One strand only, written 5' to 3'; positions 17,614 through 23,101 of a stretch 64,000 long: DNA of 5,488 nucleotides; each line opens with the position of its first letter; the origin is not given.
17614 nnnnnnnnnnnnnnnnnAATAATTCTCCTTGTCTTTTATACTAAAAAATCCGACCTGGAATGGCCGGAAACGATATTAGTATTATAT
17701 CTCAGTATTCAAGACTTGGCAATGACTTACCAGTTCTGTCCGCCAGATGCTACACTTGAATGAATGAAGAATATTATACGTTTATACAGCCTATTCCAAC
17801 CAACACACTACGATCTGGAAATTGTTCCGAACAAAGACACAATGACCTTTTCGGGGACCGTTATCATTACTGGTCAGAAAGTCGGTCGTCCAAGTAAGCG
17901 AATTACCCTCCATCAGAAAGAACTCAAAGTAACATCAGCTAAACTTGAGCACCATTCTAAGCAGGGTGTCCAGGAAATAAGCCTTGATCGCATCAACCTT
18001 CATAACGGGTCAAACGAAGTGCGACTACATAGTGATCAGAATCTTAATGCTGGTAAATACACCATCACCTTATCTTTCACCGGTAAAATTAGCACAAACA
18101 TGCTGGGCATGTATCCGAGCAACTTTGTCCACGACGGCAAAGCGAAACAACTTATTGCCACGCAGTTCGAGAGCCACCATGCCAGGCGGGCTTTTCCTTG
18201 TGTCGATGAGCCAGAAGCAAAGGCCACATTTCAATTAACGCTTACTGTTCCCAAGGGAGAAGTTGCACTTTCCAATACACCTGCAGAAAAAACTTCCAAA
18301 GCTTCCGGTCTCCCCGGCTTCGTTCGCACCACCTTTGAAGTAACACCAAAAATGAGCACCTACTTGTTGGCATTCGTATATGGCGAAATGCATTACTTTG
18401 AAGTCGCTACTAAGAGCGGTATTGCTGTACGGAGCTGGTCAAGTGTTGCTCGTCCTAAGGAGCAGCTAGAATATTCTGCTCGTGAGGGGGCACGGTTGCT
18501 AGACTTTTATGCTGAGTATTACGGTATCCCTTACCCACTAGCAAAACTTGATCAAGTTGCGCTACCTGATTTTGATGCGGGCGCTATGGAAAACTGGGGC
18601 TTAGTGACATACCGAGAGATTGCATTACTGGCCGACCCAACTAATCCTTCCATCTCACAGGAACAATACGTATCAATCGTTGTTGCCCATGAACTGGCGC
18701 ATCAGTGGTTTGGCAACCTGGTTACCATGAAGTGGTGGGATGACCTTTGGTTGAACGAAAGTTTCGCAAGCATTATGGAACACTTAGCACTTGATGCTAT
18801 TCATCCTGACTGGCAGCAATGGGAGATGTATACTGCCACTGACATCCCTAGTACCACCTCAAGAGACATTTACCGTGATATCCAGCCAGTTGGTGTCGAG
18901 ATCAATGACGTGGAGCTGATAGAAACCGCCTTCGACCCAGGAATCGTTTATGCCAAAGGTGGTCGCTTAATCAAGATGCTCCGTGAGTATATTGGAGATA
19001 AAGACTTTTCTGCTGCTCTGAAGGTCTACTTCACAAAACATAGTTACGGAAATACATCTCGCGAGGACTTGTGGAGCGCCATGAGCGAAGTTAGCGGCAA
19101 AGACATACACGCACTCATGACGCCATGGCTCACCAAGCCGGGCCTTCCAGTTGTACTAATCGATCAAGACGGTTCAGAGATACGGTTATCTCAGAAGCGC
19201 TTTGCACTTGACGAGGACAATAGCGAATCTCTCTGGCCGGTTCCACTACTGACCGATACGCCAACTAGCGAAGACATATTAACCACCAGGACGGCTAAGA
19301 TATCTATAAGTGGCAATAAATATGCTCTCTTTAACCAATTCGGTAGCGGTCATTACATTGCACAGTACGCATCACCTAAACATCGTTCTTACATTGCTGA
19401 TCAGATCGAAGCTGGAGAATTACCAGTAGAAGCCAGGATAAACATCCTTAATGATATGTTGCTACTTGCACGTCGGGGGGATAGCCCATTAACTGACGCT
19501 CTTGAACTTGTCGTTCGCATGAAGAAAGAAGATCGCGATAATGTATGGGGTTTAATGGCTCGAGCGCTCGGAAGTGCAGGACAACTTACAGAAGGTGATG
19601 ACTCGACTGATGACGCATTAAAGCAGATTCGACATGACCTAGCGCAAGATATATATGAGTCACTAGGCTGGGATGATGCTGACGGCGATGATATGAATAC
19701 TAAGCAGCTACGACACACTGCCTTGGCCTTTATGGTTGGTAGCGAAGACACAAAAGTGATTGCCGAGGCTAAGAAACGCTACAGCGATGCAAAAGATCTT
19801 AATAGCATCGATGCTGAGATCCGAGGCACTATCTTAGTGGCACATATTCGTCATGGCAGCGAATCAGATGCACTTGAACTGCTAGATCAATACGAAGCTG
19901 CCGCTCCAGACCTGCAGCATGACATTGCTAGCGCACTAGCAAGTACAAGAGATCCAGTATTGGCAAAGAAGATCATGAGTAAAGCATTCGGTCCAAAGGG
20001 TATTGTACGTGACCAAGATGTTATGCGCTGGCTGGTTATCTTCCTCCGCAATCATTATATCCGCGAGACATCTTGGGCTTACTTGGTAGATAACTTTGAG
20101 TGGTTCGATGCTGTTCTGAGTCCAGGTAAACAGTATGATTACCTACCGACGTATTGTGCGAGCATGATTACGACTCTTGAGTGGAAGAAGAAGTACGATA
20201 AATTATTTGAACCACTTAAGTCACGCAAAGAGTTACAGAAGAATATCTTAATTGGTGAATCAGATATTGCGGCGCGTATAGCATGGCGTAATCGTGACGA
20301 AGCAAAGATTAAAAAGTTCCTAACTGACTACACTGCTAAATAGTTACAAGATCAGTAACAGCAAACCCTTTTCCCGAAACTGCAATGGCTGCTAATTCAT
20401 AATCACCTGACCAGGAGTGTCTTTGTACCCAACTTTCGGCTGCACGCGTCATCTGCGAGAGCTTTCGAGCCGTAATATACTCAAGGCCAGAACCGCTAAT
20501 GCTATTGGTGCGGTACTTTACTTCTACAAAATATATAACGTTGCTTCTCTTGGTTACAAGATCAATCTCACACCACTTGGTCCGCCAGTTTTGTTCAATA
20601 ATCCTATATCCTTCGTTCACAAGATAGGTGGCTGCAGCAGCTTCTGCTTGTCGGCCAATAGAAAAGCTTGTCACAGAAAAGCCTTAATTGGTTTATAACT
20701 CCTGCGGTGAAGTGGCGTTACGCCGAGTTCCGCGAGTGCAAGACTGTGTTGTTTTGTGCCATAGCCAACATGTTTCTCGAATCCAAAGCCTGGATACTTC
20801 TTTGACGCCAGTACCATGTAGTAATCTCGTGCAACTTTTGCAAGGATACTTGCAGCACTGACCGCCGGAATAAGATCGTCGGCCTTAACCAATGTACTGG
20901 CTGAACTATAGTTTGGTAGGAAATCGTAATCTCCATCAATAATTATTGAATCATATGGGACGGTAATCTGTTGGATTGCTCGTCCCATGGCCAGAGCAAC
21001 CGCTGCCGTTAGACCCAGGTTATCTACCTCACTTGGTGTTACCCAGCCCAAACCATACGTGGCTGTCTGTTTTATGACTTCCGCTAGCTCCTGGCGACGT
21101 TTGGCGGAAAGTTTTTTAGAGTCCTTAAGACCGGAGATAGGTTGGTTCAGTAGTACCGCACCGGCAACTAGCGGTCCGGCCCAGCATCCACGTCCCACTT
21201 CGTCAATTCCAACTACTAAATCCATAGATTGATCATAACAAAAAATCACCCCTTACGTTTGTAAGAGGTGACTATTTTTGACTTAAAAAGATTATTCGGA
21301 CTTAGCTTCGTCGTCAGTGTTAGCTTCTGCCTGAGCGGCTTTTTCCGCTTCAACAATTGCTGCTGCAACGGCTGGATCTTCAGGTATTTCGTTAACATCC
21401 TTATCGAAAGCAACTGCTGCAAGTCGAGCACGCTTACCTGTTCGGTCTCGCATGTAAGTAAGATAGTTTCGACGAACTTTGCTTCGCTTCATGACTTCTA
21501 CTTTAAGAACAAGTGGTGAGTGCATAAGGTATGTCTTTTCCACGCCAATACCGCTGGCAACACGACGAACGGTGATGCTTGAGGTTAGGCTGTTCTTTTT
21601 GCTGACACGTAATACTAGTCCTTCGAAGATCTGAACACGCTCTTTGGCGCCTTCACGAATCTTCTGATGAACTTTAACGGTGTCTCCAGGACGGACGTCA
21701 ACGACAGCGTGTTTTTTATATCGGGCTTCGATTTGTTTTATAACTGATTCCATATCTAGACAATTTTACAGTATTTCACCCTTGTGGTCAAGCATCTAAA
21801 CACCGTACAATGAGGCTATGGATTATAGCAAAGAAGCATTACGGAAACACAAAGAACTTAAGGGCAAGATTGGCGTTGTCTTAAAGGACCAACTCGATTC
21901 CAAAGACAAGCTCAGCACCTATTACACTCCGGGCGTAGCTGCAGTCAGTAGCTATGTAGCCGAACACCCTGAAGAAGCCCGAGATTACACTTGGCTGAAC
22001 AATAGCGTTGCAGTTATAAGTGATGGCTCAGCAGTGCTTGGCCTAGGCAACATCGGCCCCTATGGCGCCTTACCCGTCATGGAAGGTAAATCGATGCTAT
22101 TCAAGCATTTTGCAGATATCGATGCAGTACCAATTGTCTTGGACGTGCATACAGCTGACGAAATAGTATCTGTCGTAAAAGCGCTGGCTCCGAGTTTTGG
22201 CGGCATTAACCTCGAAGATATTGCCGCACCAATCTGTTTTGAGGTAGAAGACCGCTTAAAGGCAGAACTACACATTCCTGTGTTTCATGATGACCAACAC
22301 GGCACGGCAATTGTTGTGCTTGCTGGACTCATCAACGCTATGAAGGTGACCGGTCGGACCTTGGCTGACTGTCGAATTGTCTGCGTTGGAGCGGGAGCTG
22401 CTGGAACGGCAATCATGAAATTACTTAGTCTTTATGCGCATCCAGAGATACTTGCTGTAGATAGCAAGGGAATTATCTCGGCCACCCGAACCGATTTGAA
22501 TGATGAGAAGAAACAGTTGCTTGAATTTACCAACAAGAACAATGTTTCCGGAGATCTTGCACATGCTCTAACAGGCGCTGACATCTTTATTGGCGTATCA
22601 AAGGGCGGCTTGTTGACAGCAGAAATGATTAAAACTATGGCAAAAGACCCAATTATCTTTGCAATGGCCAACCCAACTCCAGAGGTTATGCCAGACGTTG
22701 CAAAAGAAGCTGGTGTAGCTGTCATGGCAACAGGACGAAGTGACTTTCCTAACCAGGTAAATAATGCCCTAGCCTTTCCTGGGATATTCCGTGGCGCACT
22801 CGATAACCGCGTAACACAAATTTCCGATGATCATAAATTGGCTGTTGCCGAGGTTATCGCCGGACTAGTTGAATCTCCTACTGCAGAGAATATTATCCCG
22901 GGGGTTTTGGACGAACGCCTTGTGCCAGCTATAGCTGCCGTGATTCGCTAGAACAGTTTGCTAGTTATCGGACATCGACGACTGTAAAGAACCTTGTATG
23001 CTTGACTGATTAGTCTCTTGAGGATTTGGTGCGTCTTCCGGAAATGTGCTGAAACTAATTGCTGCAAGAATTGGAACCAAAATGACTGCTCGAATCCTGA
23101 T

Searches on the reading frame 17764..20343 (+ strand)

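Call 85: search_protein_families(library=pfam, proteins=[window:17764-20343:+], max_evalue=0.00001)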
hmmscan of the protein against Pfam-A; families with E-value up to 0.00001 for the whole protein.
window:17764-20343:+ (859 aa): 3 families
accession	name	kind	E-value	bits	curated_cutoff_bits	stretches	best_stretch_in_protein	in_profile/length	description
PF01433.26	Peptidase_M1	-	1.5e-78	263.8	27.7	1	240-455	4-218/218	Peptidase family M1 domain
PF11838.14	ERAP1_C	-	7.9e-51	173.8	38.2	1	522-823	3-304/318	ERAP1-like C-terminal domain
PF17900.6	Peptidase_M1_N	-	3.6e-50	171.1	25.8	1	12-201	1-186/186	Peptidase M1 N-terminal domain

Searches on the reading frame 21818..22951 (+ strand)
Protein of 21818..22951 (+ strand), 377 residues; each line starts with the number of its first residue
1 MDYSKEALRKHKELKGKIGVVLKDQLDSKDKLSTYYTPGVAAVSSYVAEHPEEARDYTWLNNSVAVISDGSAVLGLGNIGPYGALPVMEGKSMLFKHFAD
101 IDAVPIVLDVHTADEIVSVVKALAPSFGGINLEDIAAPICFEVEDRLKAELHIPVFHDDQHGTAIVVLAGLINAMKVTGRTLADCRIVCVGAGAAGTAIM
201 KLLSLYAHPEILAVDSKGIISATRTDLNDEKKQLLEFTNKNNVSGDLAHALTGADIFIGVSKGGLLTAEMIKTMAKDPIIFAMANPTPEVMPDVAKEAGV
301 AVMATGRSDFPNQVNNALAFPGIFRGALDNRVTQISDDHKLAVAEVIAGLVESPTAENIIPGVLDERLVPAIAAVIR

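Call 85: search_protein_families(library=pfam, proteins=[window:21818-22951:+], max_evalue=0.00001)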
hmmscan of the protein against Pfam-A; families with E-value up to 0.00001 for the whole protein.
window:21818-22951:+ (377 aa): 2 families
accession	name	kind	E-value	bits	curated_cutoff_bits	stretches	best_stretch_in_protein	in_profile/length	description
PF00390.24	malic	-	5.1e-28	98.6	23.1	1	21-148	7-182/182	Malic enzyme, N-terminal domain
PF03949.21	Malic_M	-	7.6e-26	91.4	23.5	1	162-363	3-239/258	Malic enzyme, NAD binding domain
